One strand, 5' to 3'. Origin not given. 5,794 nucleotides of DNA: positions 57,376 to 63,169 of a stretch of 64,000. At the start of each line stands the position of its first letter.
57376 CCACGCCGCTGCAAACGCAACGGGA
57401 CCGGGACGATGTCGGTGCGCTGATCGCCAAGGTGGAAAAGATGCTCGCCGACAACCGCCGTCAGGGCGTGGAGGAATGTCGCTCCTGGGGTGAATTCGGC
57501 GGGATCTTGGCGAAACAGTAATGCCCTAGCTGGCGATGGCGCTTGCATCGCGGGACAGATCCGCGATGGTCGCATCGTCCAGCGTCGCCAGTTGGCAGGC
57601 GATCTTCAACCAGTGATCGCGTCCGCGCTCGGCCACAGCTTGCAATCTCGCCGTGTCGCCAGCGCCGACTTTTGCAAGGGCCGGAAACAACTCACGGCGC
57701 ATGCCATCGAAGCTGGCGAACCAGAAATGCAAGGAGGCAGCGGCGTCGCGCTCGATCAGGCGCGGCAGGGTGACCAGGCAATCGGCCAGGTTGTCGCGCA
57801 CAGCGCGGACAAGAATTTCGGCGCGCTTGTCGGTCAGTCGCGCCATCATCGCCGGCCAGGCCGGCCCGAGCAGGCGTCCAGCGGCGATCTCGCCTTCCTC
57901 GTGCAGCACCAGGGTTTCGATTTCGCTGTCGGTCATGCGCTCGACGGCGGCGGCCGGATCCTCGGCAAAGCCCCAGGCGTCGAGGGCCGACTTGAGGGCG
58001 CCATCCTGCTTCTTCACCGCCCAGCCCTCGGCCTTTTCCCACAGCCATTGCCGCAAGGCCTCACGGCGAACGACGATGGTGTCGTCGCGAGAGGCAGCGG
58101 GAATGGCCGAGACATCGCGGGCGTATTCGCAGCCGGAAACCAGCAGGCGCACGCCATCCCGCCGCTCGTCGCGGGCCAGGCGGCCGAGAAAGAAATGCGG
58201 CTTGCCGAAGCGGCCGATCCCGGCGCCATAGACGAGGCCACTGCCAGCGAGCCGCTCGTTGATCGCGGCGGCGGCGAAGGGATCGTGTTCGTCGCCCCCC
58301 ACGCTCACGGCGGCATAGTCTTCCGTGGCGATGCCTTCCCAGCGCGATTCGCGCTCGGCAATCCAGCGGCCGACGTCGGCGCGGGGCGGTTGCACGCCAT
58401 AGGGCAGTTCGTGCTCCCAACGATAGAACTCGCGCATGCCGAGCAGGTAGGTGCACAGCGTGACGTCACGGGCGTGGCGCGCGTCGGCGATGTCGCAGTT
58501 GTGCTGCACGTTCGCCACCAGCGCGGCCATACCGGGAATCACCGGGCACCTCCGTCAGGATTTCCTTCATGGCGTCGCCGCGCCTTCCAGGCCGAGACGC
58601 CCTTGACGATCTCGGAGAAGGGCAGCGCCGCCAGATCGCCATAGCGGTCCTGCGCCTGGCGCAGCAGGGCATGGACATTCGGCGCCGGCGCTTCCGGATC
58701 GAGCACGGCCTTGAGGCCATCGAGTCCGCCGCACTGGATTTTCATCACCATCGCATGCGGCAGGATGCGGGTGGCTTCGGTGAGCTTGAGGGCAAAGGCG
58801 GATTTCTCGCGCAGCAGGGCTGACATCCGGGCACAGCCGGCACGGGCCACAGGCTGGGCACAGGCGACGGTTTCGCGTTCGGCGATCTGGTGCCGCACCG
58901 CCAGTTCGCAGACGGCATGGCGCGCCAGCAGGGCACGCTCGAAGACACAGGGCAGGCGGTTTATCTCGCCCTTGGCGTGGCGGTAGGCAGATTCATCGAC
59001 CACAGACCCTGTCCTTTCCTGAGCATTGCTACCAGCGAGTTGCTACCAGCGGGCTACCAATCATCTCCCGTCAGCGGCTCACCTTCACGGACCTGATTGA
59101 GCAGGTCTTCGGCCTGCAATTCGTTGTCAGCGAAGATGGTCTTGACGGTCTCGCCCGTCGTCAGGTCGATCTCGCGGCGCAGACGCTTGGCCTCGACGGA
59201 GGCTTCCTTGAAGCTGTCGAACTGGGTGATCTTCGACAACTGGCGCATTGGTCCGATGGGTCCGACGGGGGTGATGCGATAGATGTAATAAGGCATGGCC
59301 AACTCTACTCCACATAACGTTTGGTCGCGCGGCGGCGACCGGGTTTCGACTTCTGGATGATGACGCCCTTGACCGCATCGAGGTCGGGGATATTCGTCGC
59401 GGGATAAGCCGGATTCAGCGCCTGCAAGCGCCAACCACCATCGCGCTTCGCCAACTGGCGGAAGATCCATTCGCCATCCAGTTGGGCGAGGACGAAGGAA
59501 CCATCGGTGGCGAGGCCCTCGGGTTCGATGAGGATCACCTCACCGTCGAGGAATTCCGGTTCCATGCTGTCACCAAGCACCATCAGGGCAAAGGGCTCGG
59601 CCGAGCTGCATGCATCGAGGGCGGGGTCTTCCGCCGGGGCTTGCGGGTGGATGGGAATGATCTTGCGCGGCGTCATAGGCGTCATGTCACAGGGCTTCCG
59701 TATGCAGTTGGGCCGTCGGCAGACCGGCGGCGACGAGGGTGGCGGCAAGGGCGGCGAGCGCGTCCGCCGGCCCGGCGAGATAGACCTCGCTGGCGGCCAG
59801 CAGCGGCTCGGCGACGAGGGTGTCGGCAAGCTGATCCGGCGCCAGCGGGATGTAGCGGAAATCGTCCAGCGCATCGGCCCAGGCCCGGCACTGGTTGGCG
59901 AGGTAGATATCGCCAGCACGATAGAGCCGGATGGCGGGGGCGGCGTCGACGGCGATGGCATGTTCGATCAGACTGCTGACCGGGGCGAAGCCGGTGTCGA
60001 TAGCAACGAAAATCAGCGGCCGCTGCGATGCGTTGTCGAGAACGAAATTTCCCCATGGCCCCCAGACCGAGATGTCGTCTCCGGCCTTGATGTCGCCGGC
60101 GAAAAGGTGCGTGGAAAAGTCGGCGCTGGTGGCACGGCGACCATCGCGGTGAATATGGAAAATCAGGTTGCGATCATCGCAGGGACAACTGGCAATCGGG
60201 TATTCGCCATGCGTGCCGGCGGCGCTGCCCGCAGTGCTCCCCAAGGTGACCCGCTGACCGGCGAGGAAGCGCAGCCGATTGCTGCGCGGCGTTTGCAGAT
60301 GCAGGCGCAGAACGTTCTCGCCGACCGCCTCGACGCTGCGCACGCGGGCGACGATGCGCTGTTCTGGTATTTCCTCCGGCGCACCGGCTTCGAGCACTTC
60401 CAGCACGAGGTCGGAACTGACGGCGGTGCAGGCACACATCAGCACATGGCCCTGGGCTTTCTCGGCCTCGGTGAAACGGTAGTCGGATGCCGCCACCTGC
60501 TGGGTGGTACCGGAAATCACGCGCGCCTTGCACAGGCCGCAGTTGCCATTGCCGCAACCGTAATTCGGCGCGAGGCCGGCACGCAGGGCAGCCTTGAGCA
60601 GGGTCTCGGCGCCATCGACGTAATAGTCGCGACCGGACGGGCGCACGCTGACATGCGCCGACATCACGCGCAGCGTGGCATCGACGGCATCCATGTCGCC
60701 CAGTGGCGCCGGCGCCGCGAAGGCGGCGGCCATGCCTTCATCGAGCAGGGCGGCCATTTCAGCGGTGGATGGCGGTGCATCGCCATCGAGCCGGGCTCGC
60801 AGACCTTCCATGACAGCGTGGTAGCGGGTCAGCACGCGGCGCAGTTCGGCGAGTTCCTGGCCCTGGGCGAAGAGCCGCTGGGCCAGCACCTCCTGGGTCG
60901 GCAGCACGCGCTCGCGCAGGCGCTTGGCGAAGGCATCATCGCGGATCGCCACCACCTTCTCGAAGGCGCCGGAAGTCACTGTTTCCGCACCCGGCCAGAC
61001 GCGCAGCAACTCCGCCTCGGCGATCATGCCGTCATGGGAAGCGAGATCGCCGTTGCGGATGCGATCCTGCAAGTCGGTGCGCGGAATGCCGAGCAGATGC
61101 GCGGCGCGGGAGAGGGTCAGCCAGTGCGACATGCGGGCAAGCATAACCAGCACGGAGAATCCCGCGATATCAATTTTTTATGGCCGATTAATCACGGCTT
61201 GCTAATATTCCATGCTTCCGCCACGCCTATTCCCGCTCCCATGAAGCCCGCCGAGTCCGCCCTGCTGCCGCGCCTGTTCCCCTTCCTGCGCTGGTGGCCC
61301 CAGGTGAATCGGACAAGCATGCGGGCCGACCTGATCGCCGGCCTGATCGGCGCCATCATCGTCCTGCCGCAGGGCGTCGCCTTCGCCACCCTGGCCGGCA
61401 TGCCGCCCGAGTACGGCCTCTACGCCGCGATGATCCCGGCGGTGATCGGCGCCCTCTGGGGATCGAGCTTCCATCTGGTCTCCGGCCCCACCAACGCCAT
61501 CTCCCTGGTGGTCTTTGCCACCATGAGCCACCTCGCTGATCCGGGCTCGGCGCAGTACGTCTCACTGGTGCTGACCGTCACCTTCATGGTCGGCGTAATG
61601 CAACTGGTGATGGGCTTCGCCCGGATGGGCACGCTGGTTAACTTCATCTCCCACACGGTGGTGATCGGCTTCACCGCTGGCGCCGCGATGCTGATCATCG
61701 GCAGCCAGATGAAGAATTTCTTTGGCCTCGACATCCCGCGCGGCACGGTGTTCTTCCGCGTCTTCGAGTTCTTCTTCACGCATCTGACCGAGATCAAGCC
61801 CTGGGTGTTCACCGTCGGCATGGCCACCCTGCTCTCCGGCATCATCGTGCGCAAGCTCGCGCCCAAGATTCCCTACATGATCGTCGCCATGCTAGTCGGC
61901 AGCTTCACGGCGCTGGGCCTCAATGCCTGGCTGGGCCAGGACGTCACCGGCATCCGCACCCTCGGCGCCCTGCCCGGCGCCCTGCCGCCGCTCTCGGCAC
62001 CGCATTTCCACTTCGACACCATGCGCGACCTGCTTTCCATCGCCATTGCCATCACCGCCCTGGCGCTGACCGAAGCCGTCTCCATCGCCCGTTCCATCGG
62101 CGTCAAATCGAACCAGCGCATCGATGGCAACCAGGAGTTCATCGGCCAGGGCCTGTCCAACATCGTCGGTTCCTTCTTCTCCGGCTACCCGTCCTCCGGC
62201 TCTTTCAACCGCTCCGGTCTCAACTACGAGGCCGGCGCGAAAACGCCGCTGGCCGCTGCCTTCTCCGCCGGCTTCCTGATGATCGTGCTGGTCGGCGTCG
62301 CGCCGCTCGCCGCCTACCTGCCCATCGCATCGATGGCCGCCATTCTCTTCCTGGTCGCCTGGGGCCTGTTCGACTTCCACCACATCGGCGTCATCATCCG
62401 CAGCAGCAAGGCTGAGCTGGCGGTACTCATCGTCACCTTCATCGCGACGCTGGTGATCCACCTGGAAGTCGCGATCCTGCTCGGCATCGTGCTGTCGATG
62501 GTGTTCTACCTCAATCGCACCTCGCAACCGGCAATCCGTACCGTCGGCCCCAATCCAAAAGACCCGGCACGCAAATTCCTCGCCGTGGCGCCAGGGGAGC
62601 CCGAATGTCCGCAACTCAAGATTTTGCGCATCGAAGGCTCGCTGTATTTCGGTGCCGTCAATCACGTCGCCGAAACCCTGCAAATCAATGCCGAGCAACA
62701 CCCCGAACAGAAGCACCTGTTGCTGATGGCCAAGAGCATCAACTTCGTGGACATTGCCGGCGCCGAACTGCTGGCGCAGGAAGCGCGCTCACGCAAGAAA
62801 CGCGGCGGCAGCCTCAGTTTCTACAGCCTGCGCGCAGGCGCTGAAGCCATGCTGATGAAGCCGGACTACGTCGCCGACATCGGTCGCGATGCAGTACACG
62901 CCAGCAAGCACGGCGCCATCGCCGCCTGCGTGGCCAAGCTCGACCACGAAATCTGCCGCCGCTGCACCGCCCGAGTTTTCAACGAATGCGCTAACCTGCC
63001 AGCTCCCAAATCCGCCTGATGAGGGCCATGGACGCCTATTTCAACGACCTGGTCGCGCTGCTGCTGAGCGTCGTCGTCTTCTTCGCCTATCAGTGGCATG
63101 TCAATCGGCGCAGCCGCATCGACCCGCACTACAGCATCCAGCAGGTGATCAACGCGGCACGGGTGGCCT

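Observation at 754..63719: Strongly over-represented ~25-nt bipartite motif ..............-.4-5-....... whose orientation follows transcription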

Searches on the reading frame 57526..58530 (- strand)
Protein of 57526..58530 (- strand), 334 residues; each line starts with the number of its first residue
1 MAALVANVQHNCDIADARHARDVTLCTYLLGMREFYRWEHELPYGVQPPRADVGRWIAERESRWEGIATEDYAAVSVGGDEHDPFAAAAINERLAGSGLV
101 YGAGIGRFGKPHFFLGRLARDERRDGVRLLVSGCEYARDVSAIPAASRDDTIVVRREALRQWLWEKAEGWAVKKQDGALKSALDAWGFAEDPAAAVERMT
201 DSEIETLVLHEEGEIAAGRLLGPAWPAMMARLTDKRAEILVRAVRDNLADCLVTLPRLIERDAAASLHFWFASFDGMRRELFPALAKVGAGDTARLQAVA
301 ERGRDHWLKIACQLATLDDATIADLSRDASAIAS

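Call 17: search_protein_families(library=pfam, proteins=[window:57526-58530:-], max_evalue=0.01)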
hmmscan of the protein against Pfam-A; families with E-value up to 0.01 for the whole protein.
window:57526-58530:- (334 aa): 2 families
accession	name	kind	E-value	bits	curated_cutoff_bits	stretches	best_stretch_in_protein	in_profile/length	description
PF21739.2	DUF6866_N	-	2.9e-60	202.9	27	1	4-155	2-153/153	Family of unknown function (DUF6866) N-terminal domain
PF21740.2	DUF6866_C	-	9.4e-56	188.9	27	1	160-321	1-167/182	Family of unknown function (DUF6866) C-terminal domain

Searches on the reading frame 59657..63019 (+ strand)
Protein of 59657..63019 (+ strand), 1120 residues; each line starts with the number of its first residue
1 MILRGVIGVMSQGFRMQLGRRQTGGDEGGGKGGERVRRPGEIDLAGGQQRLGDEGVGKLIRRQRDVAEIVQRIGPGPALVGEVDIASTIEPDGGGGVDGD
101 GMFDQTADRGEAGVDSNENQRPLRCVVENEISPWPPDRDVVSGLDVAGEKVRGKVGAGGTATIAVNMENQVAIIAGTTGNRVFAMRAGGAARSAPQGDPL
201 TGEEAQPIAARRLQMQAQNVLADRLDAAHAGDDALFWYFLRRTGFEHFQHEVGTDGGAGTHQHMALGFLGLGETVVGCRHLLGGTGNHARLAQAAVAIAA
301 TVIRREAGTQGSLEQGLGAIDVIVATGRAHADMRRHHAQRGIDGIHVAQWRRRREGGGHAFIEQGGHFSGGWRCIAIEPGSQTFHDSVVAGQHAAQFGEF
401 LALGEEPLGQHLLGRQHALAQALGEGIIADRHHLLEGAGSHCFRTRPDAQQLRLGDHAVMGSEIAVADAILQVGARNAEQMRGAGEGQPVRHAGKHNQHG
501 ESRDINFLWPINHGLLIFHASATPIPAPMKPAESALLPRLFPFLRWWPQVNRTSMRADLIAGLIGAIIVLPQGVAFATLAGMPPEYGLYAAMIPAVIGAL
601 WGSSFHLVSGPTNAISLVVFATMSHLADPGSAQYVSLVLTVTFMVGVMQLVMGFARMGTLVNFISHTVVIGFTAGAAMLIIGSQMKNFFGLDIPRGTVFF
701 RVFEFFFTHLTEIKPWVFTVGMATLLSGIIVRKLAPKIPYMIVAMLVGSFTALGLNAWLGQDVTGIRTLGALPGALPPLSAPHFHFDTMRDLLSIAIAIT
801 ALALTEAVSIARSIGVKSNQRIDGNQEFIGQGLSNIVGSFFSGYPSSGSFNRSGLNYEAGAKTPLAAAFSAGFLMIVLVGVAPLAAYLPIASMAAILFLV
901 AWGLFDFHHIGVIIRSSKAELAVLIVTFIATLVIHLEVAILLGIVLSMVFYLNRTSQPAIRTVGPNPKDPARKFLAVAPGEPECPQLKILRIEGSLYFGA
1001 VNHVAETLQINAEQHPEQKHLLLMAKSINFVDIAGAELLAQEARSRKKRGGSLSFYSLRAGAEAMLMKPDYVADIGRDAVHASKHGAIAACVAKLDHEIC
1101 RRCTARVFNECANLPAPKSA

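Call 17: search_protein_families(library=pfam, proteins=[window:59657-63019:+], max_evalue=0.01)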
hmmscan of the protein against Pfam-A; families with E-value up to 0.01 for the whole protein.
window:59657-63019:+ (1120 aa): 2 families
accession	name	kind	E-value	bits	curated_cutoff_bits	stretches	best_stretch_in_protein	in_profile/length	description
PF00916.26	Sulfate_transp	-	6.6e-92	308.6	23.2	1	556-927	2-380/380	Sulfate permease family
PF01740.26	STAS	-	2.9e-06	27.4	22.6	1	986-1059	9-81/106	STAS domain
